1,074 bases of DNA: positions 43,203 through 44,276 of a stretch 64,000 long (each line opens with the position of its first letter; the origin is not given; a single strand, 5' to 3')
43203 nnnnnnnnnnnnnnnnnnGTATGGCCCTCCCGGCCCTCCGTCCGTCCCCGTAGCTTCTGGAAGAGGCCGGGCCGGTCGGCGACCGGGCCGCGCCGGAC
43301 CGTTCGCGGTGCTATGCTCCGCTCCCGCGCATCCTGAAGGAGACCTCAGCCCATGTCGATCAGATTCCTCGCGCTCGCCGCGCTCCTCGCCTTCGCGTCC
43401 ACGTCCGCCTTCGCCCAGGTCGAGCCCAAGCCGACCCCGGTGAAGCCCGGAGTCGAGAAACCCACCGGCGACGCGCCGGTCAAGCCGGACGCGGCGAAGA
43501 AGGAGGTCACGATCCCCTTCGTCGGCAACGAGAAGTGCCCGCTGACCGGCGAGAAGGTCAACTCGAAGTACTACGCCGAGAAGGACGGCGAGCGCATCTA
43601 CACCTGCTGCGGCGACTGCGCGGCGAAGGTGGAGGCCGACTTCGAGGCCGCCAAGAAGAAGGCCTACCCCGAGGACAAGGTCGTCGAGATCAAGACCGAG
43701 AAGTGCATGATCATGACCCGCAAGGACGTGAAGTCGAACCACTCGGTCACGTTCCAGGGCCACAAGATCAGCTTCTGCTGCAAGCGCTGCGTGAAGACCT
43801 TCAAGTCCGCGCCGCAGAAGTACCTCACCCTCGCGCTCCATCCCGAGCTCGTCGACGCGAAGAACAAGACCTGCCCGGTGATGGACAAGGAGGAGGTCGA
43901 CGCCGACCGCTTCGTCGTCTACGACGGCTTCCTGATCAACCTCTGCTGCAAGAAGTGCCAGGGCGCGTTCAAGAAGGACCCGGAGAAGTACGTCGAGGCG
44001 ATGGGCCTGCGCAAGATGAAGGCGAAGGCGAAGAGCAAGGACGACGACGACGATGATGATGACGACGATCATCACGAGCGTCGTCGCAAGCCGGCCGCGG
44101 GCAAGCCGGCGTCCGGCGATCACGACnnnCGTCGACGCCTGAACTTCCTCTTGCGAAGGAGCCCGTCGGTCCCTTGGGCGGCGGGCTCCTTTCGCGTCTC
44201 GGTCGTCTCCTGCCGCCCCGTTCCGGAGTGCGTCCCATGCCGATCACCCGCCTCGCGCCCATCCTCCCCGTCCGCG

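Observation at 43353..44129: Secreted triple-YHS-domain protein with Asp10-His tail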

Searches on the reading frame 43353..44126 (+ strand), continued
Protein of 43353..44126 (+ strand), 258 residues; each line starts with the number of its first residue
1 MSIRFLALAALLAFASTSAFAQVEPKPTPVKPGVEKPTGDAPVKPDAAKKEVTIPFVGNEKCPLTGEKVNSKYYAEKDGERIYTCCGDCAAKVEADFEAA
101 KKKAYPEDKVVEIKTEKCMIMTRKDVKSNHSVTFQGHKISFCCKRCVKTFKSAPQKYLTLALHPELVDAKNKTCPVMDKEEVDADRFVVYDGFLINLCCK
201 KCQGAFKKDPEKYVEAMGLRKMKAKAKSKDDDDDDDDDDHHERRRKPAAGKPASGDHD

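Call 45: find_homologous_proteins(query=A2, max_evalue=1e-20)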
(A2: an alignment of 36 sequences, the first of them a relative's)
Query A2 (36 sequences) (258 aa, profile of the alignment): 30 proteins with E <= 1e-20 among 8000 candidates.
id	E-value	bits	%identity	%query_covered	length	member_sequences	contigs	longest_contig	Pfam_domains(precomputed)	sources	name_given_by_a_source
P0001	2.6e-76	274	100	100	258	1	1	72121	PF04945.20,PF11494.14,PF24273.2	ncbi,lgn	ncbi:MAG: hypothetical protein R3F20_18035 [Planctomycetota bacterium]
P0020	8.2e-75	269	49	68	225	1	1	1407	PF04945.20,PF24273.2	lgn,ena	-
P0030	9.9e-74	265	45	63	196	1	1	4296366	PF04945.20,PF24273.2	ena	-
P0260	3.7e-71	257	45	76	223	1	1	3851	PF24273.2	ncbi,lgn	-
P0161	5.8e-71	256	35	71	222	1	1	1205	-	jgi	jgi:hypothetical protein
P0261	2.6e-70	254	40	63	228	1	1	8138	PF24273.2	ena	-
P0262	7.0e-70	253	44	65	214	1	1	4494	PF04945.20,PF24273.2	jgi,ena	-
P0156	2.9e-69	251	43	66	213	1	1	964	PF04945.20,PF24273.2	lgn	-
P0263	1.1e-68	249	43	69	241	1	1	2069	PF04945.20,PF24273.2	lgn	-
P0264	1.1e-67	246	48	66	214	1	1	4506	PF04945.20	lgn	-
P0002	1.5e-64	235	40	64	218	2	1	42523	PF24273.2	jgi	jgi:hypothetical protein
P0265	6.1e-62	227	36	84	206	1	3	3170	PF24273.2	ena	-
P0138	7.9e-61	223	37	63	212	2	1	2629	PF04945.20,PF24273.2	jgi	jgi:YHS domain-containing protein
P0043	2.7e-59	218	37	81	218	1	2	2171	PF04945.20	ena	-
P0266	8.6e-59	217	35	67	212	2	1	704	PF24273.2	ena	-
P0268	2.7e-56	208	41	63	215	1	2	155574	PF24273.2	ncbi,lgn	-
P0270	3.4e-52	195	41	64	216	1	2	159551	PF24273.2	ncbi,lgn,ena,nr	ncbi:MAG: hypothetical protein EXS13_02795 [Planctomycetes bacterium]|nr:hypothetical protein [Planc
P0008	5.9e-43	165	30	84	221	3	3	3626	PF04945.20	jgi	jgi:YHS domain-containing protein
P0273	4.1e-38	149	31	63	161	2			PF04945.20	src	-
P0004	5.9e-28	116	25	60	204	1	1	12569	PF08394.17,PF04945.20,PF11494.14,PF24273.2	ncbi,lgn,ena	-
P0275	1.7e-26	111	29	66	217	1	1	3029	PF04945.20,PF24273.2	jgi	-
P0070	1.1e-25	108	27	77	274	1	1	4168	PF08394.17,PF04945.20,PF11494.14,PF24273.2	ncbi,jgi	ncbi:MAG: YHS domain-containing protein [Planctomycetota bacterium]|jgi:YHS domain-containing protei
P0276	8.6e-21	92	39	34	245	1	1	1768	PF04945.20,PF24273.2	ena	-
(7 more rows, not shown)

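Call 47: find_encoding_contigs(protein=P0268, flank=6000, max_places=1)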
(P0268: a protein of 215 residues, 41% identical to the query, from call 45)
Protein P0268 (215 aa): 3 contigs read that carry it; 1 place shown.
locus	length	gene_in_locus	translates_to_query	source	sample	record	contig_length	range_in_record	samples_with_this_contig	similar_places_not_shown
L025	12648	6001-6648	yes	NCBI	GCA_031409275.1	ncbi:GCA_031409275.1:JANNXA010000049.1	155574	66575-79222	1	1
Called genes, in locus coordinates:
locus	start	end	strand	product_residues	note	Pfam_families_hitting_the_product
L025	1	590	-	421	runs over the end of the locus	-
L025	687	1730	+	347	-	PF13428:TPR_14 (faint), PF13432:TPR_16 (faint), PF14559:TPR_19 (faint), PF23914:TPR_CcmH_CycH (faint)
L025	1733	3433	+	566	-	PF13517:FG-GAP_3, PF07593:UnbV_ASPIC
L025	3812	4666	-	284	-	PF06262:Zincin_1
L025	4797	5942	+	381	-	PF13191:AAA_16 (faint), PF07724:AAA_2, PF07728:AAA_5 (weak), PF13401:AAA_22 (weak), PF10431:ClpB_D2-small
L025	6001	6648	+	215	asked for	PF24273:TRASH_HVO_1752_C (faint)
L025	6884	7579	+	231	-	-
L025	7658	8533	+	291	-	PF13432:TPR_16 (weak)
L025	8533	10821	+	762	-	PF00149:Metallophos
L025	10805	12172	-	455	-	PF01743:PolyA_pol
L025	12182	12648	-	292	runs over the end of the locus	PF02653:BPD_transp_2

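Call 48: find_encoding_contigs(protein=P0270, flank=6000, max_places=1)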
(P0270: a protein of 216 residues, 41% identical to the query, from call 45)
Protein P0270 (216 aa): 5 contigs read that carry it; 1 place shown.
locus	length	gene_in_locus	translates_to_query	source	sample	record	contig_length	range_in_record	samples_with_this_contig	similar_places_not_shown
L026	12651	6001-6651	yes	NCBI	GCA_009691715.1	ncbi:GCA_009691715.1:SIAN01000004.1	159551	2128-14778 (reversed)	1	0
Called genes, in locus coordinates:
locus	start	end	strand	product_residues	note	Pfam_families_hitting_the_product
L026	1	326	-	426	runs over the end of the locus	-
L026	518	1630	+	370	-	PF13428:TPR_14 (faint), PF14559:TPR_19 (faint), PF14853:Fis1_TPR_C (faint), PF13431:TPR_17 (faint), PF13432:TPR_16 (weak)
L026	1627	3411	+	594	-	PF13517:FG-GAP_3, PF07593:UnbV_ASPIC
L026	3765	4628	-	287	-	PF07719:TPR_2 (faint), PF13432:TPR_16 (weak), PF14559:TPR_19 (weak), PF06262:Zincin_1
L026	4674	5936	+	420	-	PF00158:Sigma54_activat (faint), PF13191:AAA_16 (faint), PF07724:AAA_2, PF07728:AAA_5 (weak), PF13401:AAA_22 (weak), PF10431:ClpB_D2-small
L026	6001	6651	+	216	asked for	PF24273:TRASH_HVO_1752_C (faint)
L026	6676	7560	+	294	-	-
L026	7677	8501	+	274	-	PF13414:TPR_11 (faint)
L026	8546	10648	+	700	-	PF00149:Metallophos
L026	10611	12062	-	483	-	PF01743:PolyA_pol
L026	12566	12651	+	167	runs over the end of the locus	-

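Call 57: predict_structure(alignment_id=A4)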
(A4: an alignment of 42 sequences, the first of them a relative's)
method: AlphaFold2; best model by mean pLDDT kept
length: 258 residues; sequences in the alignment: 42
mean_pLDDT: 83.3   pTM: 0.69
mean pLDDT of the five models: 83.3, 83.2, 82.6, 82.2, 81.8
residues with pLDDT >= 90: 164; 70-90: 23; 50-70: 48; < 50: 23
segments of 3 or more residues with pLDDT < 50: 1-23
pLDDT, mean of each block of 10 residues (from residue 1): 43 46 54 58 68 96 98 95 98 98 97 93 92 97 97 96 94 95 97 97 97 94 82 63 58 58
secondary structure, 60 per line:
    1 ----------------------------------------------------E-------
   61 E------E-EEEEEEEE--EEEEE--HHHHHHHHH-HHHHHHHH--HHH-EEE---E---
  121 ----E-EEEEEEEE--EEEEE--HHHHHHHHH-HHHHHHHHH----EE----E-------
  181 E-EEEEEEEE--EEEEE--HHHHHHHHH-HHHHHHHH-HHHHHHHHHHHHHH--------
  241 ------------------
elements in order: E70-77 E80-84 H87-95 H97-104 E111-113 E127-134 E137-141 H144-152 H154-162 E183-190 E193-197 H200-208 H210-217 H219-232
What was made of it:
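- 44001..44039 (+): Lys-rich helical segment, aa 217-229 (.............). Predicted helix 219-232, pLDDT about 82 falling to 63 (call 57).
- It is predicted to be disordered (call 57).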

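Call 60: fold_search(model_id=the predicted structure, library=pdb)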
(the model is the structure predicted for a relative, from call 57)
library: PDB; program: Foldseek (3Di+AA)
matches with E <= 10: 42; with E <= 0.001: 0
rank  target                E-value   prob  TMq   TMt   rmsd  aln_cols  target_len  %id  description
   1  9d2f_A                6.0e-02  0.60  0.19  0.04  14.2       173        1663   13  3D structure and atomic model of RS3 of mouse respiratory cilia (released 2025-08-13)
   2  2inn_B                6.5e-01  0.18  0.14  0.08  10.7       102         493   18  Structure of the Phenol Hydroxyalse-Regulatory Protein Complex (released 2007-01-16)
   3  2inp_A                8.9e-01  0.20  0.16  0.09  10.4       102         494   20  Structure of the Phenol Hydroxylase-Regulatory Protein Complex (released 2007-01-16)
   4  9fqr_Xf               1.1e+00  0.33  0.17  0.04   8.7        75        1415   13  96-nm repeat of axonemal doublet microtubules from bovine sperm (released 2025-03-26)
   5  2inn_A                1.4e+00  0.14  0.14  0.08  10.9        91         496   20  Structure of the Phenol Hydroxyalse-Regulatory Protein Complex (released 2007-01-16)
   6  8ev3_u                1.8e+00  0.14  0.13  0.33   4.4        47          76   15  Ytm1 associated 60S nascent ribosome (-Fkbp39) State 1B (released 2022-11-30)
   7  8br8_LX               2.3e+00  0.13  0.12  0.37   4.7        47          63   15  Giardia ribosome in POST-T state (A1) (released 2023-03-15)
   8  3rna_A                2.6e+00  0.30  0.10  0.05   0.9        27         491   30  Structure of the Toluene/o-Xylene Monooxygenase Hydroxylase T201S/I100W Double Mutant (released 2011-08-17)
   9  3dhi_A                2.6e+00  0.08  0.13  0.07  12.0        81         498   17  Crystal Structure of Reduced Toluene 4-Monoxygenase Hydroxylase Complexed with Effector Protein (released 2008-12-30)
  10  8qoi_LW               3.1e+00  0.11  0.13  0.24   4.5        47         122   19  Structure of the human 80S ribosome at 1.9 A resolution - the molecular role of chemical modifications and ions in RN (released 2024-06-12)
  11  5tdv_A                3.1e+00  0.07  0.12  0.07  11.9        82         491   18  Intermediate O2 diiron complex in the Q228A variant of Toluene 4-moonoxygenase (T4moHD) (released 2017-03-22)
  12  3dhg_D                3.1e+00  0.07  0.12  0.07  11.9        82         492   18  Crystal Structure of Toluene 4-Monoxygenase Hydroxylase (released 2008-12-30)
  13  3ri7_A                3.1e+00  0.07  0.12  0.07  11.9        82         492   18  Toluene 4 monooxygenase HD Mutant G103L (released 2012-02-08)
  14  8br8_SY               3.1e+00  0.06  0.11  0.25   7.9        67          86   13  Giardia ribosome in POST-T state (A1) (released 2023-03-15)
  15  5tdt_A                3.7e+00  0.07  0.13  0.07  12.0        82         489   18  Oxygenated toluene intermediate in toluene 4-monooxygenase (T4moHD) after reaction in the crystal (released 2017-03-22)
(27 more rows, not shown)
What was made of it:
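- Tried and rejected: Foldseek against the PDB gave nothing at E<=1e-3 (call 60).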

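Call 69: find_related_loci(query=A3, collection=metagenome_contigs, flank=6000)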
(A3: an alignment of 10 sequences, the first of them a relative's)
Query A3 (258 aa) in metagenome_contigs; peptide patterns used: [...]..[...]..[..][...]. (x = any residue, [..] = any of these).
61 stretches matched a pattern; 18 encode a relative of the query (tblastn E <= 1e-3); 18 distinct loci.
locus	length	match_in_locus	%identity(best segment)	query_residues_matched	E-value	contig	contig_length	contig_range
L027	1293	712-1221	47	50-220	4e-49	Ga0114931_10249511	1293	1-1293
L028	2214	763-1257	43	45-211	6e-43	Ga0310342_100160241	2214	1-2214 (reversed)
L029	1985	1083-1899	44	32-217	3e-41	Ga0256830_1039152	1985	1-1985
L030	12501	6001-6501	41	43-211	2e-38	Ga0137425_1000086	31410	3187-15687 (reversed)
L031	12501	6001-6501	41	43-211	2e-38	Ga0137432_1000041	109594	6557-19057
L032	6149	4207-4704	41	44-211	4e-38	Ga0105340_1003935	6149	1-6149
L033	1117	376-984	37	5-217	8e-39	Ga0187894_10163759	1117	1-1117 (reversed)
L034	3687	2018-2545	39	40-218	1e-36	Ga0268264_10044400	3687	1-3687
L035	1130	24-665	35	3-218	1e-37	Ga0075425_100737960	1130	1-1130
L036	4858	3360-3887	39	40-218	2e-36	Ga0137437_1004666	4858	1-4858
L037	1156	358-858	39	47-239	6e-36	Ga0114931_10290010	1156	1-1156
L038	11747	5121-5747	35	2-215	2e-33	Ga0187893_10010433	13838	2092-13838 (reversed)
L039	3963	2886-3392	38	47-216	1e-31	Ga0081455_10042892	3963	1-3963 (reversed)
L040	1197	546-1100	35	28-211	3e-30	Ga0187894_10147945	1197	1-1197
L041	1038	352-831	45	52-238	2e-30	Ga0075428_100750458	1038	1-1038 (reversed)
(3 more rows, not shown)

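Call 75: search_protein_families(library=pfam, proteins=[P0144, P0150, P0127, P0064, L018:4404-5078:+, L014:8420-9307:+], max_evalue=0.01)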
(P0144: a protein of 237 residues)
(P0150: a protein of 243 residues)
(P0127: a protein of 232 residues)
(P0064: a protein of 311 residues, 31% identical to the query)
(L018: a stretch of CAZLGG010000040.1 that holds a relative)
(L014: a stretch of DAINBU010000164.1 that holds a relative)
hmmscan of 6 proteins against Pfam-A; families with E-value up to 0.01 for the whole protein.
P0144 (237 aa): 5 families
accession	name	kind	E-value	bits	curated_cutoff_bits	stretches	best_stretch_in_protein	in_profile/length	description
PF19335.5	HMBD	-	5.8e-13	49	23.6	1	202-226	2-26/28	Heavy metal binding domain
PF04945.19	YHS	-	1.4e-09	38.2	30.3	1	102-132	13-43/47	YHS domain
PF24273.1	TRASH_HVO_1752_C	-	8.1e-07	29.5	27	1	103-126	14-37/47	HVO_1752, C-terminal TRASH domain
PF04777.18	Evr1_Alr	-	9.4e-05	23.2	27.6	1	174-212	38-76/93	Erv1 / Alr family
PF12156.14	ATPase-cat_bd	-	0.0027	18.8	27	0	101-122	11-32/86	Putative metal-binding domain of cation transport ATPase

P0150 (243 aa): 3 families
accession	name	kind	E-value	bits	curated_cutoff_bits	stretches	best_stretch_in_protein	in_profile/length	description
PF24273.1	TRASH_HVO_1752_C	-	9.3e-07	29.3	27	1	112-147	3-39/47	HVO_1752, C-terminal TRASH domain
PF04945.19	YHS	-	1e-05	25.8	30.3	0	192-208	28-44/47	YHS domain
PF08394.17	Arc_trans_TRASH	-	0.0087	16.6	27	0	70-86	17-33/43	Archaeal TRASH domain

P0127 (232 aa): 3 families
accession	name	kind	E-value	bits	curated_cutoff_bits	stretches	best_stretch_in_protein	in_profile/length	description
PF04945.19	YHS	-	2.9e-09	37.2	30.3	1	125-158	11-44/47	YHS domain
PF24273.1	TRASH_HVO_1752_C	-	0.00028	21.4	27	0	132-152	18-38/47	HVO_1752, C-terminal TRASH domain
PF11494.13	Ta0938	-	0.0052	17.6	27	0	133-152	17-36/92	Ta0938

P0064 (311 aa): 8 families
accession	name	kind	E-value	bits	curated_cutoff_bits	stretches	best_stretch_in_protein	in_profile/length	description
PF04945.19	YHS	-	4.2e-21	75.1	30.3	3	50-88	4-44/47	YHS domain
PF24273.1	TRASH_HVO_1752_C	-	4.4e-13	49.6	27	3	48-82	3-38/47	HVO_1752, C-terminal TRASH domain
PF19335.5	HMBD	-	1.1e-10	41.7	23.6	1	282-308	2-28/28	Heavy metal binding domain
PF11494.13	Ta0938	-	4e-07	30.8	27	0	62-81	16-35/92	Ta0938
PF08394.17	Arc_trans_TRASH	-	1.2e-05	25.7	27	0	106-135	5-35/43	Archaeal TRASH domain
PF12156.14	ATPase-cat_bd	-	2.2e-05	25.6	27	0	54-77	7-32/86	Putative metal-binding domain of cation transport ATPase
PF06467.20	zf-FCS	-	0.0052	17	22.4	0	64-80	23-39/39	MYM-type Zinc finger with FCS sequence motif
PF24460.1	DUF7575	-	0.0052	16.6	28.5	0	102-115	4-17/28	Domain of unknown function (DUF7575)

L018:4404-5078:+ (224 aa): 3 families
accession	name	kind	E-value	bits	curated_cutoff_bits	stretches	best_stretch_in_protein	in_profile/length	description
PF08394.17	Arc_trans_TRASH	-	7.6e-07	29.6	27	0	59-91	2-35/43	Archaeal TRASH domain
PF24273.1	TRASH_HVO_1752_C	-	4.2e-05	24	27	0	125-148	14-37/47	HVO_1752, C-terminal TRASH domain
PF04945.19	YHS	-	0.0011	19.3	30.3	0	195-212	28-45/47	YHS domain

L014:8420-9307:+ (295 aa): 0 families

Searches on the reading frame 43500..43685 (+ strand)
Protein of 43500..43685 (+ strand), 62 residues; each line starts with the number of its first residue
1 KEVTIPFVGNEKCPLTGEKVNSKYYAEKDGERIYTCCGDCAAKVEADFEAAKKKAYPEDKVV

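Call 62: search_protein_families(library=pfam, proteins=[window:43500-43685:+], max_evalue=1)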
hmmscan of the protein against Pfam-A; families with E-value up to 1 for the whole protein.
seq(62 aa): 2 families
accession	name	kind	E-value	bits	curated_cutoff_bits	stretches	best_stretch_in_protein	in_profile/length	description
PF11494.13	Ta0938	-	0.00018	22.3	27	1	13-54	4-44/92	Ta0938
PF14354.12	Lar_restr_allev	-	0.04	14.6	28.6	1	17-61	10-50/58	Restriction alleviation protein Lar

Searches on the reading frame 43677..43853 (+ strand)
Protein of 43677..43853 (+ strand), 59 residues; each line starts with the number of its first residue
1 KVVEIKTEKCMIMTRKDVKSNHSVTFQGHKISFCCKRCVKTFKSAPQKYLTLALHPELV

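Call 62: search_protein_families(library=pfam, proteins=[window:43677-43853:+], max_evalue=1)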
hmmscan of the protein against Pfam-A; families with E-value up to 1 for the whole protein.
seq(59 aa): 4 families
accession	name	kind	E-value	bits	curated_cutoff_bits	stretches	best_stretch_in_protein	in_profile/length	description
PF04945.19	YHS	-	2.6e-06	27.8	30.3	1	16-51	8-45/47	YHS domain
PF24273.1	TRASH_HVO_1752_C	-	0.0079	16.8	27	1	22-44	16-38/47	HVO_1752, C-terminal TRASH domain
PF11494.13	Ta0938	-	0.049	14.5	27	1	25-44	17-36/92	Ta0938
PF04405.19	ScdA_N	-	0.077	13.1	32.5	1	24-36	17-29/56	Domain of Unknown function (DUF542)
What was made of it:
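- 43683..43844 (+): YHS/TRASH-like domain 2, aa 111-164: C118 (CMIM), Q135-G136, C142 C143 x2 C146. Pfam YHS 27.8 bits for this domain alone (call 62).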

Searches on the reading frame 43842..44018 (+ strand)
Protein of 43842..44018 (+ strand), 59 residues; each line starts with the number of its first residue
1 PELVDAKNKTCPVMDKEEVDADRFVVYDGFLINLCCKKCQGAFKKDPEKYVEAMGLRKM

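Call 62: search_protein_families(library=pfam, proteins=[window:43842-44018:+], max_evalue=1)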
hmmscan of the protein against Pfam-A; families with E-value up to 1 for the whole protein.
seq(59 aa): 2 families
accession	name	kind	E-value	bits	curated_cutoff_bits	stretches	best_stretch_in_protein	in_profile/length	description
PF04945.19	YHS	-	5.5e-05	23.5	30.3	1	16-53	7-46/47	YHS domain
PF24273.1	TRASH_HVO_1752_C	-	0.029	15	27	1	27-48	20-41/47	HVO_1752, C-terminal TRASH domain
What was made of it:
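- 43851..44000 (+): YHS/TRASH-like domain 3, aa 167-216: N171-x2-C174, C198 C199 x2 C202, F-x3-P-x-K-Y. Pfam YHS 23.5 bits for this domain alone (call 62).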
